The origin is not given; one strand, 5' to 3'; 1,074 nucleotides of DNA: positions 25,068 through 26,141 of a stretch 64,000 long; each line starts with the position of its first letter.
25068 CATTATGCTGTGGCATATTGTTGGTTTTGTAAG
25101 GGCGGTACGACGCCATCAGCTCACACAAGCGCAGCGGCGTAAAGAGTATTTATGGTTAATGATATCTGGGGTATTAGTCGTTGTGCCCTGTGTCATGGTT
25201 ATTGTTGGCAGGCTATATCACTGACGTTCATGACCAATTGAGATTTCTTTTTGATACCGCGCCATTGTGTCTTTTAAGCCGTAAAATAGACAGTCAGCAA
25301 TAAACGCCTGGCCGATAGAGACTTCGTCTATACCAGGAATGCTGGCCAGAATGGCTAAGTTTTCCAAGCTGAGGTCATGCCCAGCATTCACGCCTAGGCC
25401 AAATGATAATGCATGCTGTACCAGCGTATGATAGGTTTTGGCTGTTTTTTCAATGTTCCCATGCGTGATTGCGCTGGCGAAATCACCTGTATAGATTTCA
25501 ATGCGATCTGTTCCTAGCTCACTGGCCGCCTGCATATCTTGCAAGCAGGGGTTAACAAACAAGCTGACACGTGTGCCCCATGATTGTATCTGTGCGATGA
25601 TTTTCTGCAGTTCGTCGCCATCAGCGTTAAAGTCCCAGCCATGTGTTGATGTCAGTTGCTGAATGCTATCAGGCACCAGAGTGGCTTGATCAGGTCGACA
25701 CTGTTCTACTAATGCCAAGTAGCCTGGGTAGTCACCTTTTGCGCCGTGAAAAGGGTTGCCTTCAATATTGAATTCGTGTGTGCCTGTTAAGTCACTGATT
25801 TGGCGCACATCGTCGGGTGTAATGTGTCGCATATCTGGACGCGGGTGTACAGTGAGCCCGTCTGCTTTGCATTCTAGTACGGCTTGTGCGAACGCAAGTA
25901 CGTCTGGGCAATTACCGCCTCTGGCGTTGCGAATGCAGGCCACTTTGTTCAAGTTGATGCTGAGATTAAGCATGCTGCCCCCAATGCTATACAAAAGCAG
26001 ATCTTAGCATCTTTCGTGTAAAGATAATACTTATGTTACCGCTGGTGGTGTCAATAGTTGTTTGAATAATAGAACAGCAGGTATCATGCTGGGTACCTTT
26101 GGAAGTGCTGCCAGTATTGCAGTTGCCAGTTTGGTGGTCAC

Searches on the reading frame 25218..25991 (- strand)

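Call 46: search_protein_families(library=ncbifam, proteins=[window:25218-25991:-], max_evalue=0.00001)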
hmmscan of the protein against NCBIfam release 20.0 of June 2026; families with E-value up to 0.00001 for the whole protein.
window:25218-25991:- (257 aa): 6 families
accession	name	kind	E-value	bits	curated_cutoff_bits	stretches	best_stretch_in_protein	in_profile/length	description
NF003626.0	PRK05265.1-4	equivalog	1.6e-87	292.8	222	1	7-251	2-243/246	pyridoxine 5'-phosphate synthase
TIGR00559.1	pdxJ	equivalog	2.3e-59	200.9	192.75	1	10-250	2-237/239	pyridoxine 5'-phosphate synthase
NF003625.0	PRK05265.1-3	equivalog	4.7e-49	166.8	190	1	7-247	2-234/242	pyridoxine 5'-phosphate synthase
NF003624.0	PRK05265.1-2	equivalog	2.2e-48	164.8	331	1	7-254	5-247/252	pyridoxine 5'-phosphate synthase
NF003623.0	PRK05265.1-1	equivalog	4.8e-47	160.4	347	1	7-248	3-236/243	pyridoxine 5'-phosphate synthase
NF003627.0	PRK05265.1-5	equivalog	6.7e-47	159.8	207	1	9-249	2-237/240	pyridoxine 5'-phosphate synthase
